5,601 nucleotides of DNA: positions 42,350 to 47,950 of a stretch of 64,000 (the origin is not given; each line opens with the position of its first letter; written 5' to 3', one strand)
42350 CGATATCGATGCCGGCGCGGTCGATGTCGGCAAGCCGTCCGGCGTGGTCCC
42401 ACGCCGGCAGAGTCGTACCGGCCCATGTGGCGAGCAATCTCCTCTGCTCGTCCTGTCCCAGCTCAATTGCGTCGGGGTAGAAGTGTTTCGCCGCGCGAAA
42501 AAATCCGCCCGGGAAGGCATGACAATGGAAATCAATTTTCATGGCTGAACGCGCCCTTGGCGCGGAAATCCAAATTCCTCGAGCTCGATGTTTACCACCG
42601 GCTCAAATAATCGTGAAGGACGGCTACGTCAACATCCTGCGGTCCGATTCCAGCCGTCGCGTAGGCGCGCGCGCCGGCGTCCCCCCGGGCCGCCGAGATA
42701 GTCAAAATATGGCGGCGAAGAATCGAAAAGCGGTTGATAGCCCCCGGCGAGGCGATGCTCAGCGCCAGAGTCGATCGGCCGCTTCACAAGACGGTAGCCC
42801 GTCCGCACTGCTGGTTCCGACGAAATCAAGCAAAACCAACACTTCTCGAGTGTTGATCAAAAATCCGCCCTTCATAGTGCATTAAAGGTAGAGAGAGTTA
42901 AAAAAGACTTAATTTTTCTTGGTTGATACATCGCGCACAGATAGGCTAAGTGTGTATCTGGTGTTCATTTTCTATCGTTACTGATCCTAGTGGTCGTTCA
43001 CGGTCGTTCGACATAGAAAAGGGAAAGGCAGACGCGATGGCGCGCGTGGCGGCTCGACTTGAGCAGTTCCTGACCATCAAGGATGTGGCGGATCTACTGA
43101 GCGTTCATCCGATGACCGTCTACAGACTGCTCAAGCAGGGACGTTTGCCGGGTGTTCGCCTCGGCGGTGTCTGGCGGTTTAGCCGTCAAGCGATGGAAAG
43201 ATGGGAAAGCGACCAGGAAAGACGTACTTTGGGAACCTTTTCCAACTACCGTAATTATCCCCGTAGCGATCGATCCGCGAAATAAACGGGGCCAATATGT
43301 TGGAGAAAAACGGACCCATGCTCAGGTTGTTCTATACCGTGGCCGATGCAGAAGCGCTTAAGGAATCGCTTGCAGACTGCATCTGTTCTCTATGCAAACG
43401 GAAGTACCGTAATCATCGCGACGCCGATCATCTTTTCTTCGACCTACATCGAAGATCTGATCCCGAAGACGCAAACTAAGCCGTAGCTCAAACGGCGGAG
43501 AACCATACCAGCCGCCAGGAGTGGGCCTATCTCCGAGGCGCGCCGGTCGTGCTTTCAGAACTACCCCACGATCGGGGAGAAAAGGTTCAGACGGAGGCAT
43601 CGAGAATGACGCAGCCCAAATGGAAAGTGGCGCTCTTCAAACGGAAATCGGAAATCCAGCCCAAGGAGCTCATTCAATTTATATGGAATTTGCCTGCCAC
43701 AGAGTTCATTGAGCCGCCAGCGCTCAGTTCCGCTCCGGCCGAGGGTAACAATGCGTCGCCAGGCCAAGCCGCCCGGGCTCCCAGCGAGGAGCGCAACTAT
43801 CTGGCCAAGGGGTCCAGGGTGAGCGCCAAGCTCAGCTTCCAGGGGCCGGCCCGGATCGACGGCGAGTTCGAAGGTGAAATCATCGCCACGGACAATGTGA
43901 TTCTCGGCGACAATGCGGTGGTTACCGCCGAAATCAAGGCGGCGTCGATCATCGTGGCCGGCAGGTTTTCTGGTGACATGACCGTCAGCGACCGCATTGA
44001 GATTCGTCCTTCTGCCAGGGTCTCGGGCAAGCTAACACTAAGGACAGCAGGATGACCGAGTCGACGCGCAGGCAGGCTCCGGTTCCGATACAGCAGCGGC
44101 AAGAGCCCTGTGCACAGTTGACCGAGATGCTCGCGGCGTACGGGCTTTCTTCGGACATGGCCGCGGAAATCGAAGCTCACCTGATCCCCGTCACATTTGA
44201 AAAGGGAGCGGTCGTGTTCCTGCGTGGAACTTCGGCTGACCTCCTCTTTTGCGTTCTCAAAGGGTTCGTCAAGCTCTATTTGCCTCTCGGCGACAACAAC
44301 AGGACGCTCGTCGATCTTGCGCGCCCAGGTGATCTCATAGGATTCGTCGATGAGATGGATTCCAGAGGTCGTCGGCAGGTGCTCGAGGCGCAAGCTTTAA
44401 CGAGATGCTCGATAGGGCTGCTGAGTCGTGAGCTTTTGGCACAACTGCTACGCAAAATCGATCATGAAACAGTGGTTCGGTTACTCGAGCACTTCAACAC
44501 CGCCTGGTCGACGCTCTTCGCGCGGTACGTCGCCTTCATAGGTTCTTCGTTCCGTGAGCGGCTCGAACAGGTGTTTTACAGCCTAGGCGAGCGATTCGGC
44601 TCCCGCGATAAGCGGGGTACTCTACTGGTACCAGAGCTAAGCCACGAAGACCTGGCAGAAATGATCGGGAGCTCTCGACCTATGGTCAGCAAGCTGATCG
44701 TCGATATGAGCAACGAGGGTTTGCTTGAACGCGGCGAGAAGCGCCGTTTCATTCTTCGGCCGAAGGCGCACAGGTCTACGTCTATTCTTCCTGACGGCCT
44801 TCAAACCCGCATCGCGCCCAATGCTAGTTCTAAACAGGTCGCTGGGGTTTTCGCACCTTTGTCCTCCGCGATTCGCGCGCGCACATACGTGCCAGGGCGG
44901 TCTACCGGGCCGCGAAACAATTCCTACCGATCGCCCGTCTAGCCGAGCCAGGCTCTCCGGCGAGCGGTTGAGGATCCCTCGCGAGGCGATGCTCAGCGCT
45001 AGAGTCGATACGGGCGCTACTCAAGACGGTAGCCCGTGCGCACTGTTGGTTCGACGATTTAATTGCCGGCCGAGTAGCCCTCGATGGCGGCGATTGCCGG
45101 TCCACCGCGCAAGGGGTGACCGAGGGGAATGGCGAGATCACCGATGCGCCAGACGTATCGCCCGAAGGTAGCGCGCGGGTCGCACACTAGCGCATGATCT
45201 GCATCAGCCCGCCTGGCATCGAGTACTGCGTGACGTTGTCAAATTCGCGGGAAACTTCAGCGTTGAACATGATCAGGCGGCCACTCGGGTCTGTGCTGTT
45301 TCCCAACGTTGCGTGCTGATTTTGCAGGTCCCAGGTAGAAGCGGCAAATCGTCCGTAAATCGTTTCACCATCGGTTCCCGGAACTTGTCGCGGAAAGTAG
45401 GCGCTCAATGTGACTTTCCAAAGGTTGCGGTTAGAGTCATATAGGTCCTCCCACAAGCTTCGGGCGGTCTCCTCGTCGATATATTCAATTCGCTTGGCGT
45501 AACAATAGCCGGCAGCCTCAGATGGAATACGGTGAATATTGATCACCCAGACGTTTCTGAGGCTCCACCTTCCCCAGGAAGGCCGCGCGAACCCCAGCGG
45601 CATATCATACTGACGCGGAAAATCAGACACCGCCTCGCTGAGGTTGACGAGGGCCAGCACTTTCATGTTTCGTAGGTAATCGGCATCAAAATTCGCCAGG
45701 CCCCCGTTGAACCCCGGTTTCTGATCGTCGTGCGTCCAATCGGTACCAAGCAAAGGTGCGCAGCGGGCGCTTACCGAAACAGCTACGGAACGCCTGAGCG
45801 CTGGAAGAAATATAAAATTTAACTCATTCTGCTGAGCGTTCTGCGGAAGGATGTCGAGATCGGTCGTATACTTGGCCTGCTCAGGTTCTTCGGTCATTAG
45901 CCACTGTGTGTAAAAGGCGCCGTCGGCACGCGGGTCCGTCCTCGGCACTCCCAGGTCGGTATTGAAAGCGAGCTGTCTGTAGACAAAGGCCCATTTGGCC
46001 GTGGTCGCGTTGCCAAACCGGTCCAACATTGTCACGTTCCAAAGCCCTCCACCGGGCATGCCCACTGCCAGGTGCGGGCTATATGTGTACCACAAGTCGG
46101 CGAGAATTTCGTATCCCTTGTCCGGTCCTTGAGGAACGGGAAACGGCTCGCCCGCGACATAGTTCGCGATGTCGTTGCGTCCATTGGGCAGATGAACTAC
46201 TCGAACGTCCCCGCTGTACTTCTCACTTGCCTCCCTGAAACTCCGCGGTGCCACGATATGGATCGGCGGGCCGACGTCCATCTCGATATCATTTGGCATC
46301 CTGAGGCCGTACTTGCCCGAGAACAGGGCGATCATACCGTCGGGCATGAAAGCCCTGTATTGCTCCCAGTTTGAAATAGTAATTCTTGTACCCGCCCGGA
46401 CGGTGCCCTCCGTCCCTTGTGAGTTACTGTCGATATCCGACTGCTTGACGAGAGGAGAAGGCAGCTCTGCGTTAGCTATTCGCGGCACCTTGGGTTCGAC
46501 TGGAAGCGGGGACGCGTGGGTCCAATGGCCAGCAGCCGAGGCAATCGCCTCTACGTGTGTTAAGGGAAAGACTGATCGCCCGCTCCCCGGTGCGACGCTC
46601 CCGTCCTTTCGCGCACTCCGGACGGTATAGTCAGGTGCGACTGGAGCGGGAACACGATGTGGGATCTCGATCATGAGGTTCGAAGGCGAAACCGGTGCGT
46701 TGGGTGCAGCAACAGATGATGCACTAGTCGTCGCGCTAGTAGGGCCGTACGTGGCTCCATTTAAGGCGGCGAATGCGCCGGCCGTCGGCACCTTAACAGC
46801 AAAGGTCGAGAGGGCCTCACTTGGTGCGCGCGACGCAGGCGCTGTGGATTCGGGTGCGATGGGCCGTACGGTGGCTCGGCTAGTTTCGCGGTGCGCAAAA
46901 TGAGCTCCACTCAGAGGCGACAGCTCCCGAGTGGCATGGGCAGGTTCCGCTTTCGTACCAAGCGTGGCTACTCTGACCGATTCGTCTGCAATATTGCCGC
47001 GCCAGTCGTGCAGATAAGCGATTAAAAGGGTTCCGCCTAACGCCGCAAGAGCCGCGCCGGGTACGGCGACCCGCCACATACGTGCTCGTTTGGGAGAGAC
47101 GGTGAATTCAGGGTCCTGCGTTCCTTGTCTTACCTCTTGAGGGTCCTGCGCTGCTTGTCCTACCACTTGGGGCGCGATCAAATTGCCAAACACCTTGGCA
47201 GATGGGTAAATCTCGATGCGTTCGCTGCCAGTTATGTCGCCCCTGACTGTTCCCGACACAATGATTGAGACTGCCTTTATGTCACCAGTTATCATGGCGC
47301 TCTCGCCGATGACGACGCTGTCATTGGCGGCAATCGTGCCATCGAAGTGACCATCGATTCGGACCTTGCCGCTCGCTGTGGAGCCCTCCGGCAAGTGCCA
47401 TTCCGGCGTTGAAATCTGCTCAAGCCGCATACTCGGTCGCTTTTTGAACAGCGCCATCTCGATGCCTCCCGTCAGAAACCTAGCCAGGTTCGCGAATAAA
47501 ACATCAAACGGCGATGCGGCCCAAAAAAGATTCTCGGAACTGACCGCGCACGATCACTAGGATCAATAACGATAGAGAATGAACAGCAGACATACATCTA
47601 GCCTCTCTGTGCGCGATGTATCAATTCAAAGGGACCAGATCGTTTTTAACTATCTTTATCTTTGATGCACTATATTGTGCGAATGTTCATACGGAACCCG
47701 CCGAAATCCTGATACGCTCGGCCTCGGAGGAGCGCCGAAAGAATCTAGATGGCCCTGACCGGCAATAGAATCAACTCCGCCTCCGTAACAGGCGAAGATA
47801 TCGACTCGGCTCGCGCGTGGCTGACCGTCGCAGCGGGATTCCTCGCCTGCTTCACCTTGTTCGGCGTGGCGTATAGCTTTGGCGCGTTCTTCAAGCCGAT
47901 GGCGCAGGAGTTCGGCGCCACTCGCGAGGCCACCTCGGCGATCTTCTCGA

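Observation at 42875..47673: A 4.6-kb segment bracketed by inverted repeats of about 140 bp, carrying a paralogous regulatory/bactofilin module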

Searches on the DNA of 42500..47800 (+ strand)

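Call 37: search_rna_families(source=window, start=42500, end=47800, threshold=evalue, max_evalue=1)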
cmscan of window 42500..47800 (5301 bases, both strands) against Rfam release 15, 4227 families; matches with E-value up to 1: 0.
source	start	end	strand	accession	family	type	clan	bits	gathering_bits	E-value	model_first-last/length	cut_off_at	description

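Call 77: search_dna_similar(query=window:42860-43036:+, collection=plasmids, mode=distant, max_rows=5)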
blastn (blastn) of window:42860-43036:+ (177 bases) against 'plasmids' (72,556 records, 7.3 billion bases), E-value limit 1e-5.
No match.

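Call 78: search_dna_similar(query=window:42860-43036:+, collection=phages, mode=distant, max_rows=5)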
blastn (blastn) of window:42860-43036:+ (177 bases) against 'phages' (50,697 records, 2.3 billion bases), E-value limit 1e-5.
No match.
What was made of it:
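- Tried and rejected: Mobile-element collections: blastn in distant mode against plasmids and phages found no match (calls 77, 78).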

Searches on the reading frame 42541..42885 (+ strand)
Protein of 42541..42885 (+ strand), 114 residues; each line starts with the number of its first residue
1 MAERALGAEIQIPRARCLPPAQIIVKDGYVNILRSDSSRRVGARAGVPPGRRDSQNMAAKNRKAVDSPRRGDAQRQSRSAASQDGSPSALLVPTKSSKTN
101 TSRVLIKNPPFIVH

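Call 10: search_protein_families(library=pfam, proteins=[window:42541-42885:+], max_evalue=0.01)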
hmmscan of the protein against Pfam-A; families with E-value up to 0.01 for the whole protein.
window:42541-42885:+ (114 aa): 0 families
